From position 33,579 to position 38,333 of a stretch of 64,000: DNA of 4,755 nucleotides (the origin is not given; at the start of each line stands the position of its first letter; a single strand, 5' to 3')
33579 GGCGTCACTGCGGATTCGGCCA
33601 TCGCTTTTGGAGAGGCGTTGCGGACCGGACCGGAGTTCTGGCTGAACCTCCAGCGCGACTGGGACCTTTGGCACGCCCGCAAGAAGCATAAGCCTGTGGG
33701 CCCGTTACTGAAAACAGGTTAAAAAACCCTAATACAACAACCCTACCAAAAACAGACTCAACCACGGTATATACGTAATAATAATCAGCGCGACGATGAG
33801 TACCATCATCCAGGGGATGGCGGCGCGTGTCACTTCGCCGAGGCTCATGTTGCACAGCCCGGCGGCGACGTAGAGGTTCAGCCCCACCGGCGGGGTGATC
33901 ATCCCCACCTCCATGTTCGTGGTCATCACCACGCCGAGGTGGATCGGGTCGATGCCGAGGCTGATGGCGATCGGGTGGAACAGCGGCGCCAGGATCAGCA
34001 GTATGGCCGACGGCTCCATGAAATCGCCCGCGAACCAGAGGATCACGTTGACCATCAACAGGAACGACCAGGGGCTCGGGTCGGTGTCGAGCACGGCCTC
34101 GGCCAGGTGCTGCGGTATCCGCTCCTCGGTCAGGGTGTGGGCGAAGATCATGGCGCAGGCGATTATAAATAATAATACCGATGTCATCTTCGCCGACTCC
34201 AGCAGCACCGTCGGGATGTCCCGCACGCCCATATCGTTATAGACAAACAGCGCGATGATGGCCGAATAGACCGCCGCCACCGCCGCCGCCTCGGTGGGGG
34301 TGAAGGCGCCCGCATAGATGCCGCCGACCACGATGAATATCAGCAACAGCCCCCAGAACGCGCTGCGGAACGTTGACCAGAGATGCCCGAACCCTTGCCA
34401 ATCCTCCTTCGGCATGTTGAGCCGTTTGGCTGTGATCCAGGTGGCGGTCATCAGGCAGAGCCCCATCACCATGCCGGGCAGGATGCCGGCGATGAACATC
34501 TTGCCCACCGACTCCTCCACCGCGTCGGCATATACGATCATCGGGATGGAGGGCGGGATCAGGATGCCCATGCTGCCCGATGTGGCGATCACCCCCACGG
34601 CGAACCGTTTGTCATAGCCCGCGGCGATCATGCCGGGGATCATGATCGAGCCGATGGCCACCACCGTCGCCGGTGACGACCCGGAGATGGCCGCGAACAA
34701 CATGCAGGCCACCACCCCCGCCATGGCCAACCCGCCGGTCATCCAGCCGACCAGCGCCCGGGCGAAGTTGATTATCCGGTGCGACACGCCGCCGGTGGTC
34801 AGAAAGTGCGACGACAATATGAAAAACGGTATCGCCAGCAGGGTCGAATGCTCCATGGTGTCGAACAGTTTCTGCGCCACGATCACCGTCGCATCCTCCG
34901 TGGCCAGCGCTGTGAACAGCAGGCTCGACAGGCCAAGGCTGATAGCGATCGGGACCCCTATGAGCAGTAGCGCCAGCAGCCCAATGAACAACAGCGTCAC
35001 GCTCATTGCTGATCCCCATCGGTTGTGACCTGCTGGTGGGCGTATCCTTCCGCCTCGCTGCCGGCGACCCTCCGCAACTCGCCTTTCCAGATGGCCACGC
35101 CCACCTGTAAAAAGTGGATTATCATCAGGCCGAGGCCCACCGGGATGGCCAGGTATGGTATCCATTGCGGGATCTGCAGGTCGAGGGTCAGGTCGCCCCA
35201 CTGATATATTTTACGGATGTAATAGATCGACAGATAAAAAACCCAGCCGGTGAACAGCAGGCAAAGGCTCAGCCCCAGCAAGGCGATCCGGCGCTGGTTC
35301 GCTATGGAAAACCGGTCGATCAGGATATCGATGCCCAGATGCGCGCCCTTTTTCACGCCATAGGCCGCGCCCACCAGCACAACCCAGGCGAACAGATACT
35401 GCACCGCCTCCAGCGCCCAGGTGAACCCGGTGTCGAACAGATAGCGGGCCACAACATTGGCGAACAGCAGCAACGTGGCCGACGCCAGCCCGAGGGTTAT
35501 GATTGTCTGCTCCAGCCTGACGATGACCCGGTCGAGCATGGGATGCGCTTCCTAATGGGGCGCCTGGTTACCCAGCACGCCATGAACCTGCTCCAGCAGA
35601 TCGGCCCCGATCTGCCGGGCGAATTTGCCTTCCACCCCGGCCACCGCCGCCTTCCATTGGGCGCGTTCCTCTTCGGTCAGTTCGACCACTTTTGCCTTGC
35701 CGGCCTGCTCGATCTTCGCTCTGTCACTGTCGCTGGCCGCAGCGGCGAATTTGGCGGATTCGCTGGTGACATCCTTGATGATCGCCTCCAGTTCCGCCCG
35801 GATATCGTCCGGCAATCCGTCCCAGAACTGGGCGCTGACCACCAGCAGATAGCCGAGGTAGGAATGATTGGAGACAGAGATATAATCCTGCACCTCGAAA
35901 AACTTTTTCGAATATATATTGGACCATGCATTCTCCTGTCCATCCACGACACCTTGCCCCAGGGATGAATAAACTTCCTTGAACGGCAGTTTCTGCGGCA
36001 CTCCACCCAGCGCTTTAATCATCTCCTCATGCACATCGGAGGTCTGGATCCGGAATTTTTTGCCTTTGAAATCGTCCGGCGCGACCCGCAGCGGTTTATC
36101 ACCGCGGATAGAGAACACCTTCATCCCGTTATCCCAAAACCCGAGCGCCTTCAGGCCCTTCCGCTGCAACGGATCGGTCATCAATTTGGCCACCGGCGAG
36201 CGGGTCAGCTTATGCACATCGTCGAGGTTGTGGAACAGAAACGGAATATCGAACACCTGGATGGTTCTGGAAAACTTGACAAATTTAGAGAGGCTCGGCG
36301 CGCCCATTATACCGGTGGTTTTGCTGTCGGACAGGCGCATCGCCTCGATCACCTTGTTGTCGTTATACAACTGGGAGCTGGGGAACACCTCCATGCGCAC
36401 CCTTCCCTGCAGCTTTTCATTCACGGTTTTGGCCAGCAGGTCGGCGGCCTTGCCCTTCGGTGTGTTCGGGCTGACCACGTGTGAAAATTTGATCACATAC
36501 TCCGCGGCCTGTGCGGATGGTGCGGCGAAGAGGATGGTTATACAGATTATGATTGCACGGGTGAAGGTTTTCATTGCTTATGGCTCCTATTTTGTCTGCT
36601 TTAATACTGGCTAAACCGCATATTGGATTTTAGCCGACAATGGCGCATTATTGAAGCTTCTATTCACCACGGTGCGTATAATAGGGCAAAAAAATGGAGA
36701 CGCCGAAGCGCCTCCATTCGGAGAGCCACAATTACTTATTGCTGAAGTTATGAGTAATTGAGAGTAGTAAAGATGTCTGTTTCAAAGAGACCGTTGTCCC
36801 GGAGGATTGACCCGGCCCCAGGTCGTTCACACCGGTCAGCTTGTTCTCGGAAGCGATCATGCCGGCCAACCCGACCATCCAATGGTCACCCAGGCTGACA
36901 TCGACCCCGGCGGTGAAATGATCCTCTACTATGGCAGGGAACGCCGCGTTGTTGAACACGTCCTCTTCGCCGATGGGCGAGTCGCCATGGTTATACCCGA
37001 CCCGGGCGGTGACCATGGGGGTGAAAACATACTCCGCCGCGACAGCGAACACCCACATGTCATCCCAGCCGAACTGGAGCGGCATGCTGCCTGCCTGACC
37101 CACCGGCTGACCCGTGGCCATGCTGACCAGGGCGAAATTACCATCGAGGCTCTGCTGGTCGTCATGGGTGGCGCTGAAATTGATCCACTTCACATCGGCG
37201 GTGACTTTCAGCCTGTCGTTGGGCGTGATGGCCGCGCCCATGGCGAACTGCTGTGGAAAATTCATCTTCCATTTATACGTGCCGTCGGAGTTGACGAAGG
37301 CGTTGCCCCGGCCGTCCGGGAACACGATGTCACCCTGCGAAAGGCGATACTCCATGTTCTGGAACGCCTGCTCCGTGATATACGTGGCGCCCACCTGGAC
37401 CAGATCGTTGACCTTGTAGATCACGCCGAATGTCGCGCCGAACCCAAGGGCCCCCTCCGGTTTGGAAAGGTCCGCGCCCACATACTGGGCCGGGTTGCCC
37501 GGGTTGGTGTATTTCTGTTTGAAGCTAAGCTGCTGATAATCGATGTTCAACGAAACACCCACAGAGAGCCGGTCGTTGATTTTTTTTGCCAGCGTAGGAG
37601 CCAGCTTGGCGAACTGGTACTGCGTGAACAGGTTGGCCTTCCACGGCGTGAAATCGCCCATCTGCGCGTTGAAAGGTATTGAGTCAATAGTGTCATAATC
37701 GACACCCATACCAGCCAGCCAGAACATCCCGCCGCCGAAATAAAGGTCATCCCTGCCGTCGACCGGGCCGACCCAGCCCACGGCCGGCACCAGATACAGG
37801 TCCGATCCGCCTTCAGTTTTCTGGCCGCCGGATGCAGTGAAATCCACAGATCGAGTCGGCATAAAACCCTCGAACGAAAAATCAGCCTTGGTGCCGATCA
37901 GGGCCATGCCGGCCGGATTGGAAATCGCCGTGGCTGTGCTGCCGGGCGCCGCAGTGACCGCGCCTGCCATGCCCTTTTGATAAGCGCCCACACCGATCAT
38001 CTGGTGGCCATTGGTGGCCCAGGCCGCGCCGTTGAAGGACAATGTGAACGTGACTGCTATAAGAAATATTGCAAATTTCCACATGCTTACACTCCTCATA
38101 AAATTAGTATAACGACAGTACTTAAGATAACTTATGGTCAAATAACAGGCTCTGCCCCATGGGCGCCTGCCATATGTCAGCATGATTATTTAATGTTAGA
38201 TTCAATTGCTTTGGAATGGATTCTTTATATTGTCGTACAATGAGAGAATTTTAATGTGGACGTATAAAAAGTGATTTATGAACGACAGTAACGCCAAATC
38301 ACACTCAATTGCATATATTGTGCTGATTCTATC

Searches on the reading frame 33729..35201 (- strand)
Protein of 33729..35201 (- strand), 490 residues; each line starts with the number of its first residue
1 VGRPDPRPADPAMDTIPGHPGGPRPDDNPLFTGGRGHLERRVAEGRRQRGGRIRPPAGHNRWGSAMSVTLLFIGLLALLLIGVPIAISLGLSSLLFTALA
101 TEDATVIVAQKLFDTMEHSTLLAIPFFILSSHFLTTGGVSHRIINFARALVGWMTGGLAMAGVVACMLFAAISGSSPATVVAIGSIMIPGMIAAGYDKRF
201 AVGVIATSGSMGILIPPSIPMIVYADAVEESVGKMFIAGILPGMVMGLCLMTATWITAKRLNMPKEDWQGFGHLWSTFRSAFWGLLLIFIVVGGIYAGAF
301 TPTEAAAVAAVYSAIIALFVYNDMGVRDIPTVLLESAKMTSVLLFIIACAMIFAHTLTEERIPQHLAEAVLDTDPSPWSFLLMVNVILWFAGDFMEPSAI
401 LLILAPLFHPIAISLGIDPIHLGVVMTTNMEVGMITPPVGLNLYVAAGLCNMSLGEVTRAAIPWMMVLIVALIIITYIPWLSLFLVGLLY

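Call 38: search_protein_families(library=pfam, proteins=[window:33729-35201:-], max_evalue=0.00001)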
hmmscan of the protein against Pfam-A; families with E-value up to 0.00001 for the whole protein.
window:33729-35201:- (490 aa): 2 families
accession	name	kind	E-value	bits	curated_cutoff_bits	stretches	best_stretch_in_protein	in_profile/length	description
PF06808.19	DctM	-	7.1e-128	427.4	23.8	1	72-481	1-413/413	Tripartite ATP-independent periplasmic transporter, DctM component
PF03606.21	DcuC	-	1.4e-07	30.9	23.1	1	159-477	120-457/461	C4-dicarboxylate anaerobic carrier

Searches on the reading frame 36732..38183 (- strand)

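Call 38: search_protein_families(library=pfam, proteins=[window:36732-38183:-], max_evalue=0.00001)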
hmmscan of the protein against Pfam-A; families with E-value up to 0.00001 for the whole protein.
window:36732-38183:- (483 aa): 1 family
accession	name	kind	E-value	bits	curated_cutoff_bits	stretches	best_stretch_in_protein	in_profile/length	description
PF03349.22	Toluene_X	-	4.4e-21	75.3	29.7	1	70-408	25-348/421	Outer membrane protein transport protein (OMPP1/FadL/TodX)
